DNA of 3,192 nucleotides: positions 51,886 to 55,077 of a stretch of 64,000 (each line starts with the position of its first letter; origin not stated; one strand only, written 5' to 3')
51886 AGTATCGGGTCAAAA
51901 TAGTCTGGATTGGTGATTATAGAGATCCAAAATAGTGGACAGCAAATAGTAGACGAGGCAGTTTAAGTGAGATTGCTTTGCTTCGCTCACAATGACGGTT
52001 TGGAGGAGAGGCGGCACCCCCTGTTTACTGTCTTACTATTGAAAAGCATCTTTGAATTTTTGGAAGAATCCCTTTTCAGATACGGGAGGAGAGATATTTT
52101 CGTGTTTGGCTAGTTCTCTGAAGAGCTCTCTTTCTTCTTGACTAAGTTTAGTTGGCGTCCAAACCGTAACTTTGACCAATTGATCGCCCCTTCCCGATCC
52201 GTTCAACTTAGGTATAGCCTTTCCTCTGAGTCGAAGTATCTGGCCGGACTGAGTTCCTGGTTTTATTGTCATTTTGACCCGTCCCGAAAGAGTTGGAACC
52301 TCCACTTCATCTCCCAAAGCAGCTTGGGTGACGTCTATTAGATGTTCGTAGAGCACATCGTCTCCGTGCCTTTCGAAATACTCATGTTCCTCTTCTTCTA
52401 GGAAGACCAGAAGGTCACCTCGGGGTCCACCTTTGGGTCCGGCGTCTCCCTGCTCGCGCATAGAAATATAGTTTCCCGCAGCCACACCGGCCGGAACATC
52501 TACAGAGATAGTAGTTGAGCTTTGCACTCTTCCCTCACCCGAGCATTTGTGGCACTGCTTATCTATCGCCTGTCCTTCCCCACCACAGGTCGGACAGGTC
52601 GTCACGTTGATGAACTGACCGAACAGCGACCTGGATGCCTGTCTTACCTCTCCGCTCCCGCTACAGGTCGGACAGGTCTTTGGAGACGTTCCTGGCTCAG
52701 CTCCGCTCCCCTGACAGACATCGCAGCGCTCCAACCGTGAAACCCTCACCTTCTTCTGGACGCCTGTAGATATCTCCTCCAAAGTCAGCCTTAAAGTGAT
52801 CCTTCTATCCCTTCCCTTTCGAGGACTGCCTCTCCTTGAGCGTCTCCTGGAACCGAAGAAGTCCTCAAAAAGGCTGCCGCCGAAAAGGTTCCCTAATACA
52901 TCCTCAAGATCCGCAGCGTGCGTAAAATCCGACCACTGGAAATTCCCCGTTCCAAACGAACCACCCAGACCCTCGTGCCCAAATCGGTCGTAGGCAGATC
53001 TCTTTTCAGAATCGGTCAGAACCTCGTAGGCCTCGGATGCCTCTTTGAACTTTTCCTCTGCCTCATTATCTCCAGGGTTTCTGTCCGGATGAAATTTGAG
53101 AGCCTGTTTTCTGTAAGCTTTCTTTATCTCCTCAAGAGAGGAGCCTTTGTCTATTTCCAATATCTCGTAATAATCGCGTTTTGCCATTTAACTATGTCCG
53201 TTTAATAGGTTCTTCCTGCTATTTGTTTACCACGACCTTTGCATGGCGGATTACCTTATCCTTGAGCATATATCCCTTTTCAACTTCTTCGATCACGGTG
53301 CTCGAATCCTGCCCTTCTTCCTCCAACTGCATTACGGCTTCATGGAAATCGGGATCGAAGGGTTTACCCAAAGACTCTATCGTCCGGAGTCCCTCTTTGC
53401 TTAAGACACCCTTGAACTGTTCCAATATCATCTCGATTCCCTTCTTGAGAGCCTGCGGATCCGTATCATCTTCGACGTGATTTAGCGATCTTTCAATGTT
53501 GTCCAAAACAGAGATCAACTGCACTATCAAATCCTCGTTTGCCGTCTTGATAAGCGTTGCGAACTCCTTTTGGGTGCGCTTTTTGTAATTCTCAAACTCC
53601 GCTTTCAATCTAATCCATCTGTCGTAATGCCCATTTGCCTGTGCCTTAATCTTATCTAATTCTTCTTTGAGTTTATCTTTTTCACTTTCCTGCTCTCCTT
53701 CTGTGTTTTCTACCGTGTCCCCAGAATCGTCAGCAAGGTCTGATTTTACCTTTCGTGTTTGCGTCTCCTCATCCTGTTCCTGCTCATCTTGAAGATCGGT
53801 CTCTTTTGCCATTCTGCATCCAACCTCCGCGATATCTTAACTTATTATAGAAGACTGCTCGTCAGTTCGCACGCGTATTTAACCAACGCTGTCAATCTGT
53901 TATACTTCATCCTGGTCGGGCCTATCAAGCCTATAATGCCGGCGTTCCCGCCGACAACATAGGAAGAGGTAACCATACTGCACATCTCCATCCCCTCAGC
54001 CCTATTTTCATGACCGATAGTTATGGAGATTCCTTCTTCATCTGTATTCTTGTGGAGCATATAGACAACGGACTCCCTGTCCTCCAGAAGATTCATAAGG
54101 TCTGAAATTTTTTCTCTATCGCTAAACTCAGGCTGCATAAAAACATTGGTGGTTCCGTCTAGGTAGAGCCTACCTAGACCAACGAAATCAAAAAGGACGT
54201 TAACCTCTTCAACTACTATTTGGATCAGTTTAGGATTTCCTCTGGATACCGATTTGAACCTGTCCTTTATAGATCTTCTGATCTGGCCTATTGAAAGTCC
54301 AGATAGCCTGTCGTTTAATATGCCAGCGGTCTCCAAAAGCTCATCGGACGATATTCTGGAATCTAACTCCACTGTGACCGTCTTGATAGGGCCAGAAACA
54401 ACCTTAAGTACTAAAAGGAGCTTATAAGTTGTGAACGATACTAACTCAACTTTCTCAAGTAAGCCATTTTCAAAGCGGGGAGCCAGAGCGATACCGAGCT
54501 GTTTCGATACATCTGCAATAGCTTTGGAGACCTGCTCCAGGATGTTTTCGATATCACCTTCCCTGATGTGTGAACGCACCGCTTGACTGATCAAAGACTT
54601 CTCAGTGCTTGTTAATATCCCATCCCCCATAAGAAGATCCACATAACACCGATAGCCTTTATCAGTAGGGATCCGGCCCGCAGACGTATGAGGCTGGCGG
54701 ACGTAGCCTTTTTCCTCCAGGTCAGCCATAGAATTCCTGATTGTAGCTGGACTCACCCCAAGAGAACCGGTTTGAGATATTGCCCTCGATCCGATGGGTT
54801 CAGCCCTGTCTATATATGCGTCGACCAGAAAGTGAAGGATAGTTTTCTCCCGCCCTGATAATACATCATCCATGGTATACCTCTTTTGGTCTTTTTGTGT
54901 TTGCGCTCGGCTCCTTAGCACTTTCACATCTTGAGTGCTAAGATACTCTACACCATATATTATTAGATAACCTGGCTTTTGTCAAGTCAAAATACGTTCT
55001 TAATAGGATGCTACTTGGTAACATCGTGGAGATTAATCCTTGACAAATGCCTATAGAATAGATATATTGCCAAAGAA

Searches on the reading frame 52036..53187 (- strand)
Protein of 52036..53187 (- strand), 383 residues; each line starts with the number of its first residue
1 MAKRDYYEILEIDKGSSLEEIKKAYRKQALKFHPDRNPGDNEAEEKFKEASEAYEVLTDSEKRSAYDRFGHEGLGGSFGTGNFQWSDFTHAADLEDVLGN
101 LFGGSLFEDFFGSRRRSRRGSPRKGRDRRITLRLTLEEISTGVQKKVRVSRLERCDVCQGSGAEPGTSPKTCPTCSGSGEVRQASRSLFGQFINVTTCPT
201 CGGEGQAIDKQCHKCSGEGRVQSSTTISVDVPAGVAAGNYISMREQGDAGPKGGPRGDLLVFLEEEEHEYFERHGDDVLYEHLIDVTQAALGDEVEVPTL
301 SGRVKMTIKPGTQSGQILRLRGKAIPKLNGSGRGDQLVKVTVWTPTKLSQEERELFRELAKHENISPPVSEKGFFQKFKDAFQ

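Call 55: search_protein_families(library=pfam, proteins=[window:52036-53187:-], max_evalue=0.00001)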
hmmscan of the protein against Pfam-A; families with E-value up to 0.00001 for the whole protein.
window:52036-53187:- (383 aa): 3 families
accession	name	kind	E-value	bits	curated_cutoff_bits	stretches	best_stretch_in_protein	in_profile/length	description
PF01556.23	DnaJ_C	-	1.9e-45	155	26.6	1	129-345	2-152/152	DnaJ C terminal domain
PF00226.36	DnaJ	-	1.9e-27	95.6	27.8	1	5-67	1-63/63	DnaJ domain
PF00684.25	DnaJ_CXXCXGXG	-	3.6e-17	62.8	32.7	1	155-219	1-65/65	DnaJ central domain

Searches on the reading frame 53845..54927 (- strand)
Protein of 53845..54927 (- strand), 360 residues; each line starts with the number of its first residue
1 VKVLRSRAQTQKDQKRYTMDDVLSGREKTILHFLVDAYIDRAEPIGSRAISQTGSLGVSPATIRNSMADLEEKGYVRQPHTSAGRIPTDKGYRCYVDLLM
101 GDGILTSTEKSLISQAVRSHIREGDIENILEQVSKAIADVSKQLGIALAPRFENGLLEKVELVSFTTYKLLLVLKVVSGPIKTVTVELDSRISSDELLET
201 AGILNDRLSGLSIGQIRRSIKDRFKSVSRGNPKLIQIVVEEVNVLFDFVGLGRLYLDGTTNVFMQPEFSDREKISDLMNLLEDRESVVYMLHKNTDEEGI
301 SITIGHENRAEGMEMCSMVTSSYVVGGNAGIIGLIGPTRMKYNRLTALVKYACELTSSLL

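Call 55: search_protein_families(library=pfam, proteins=[window:53845-54927:-], max_evalue=0.00001)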
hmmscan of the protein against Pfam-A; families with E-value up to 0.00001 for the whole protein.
window:53845-54927:- (360 aa): 1 family
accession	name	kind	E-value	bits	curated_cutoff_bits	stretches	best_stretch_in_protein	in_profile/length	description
PF01628.27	HrcA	-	7.8e-51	173.5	22.2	1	127-344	1-213/215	HrcA protein C terminal domain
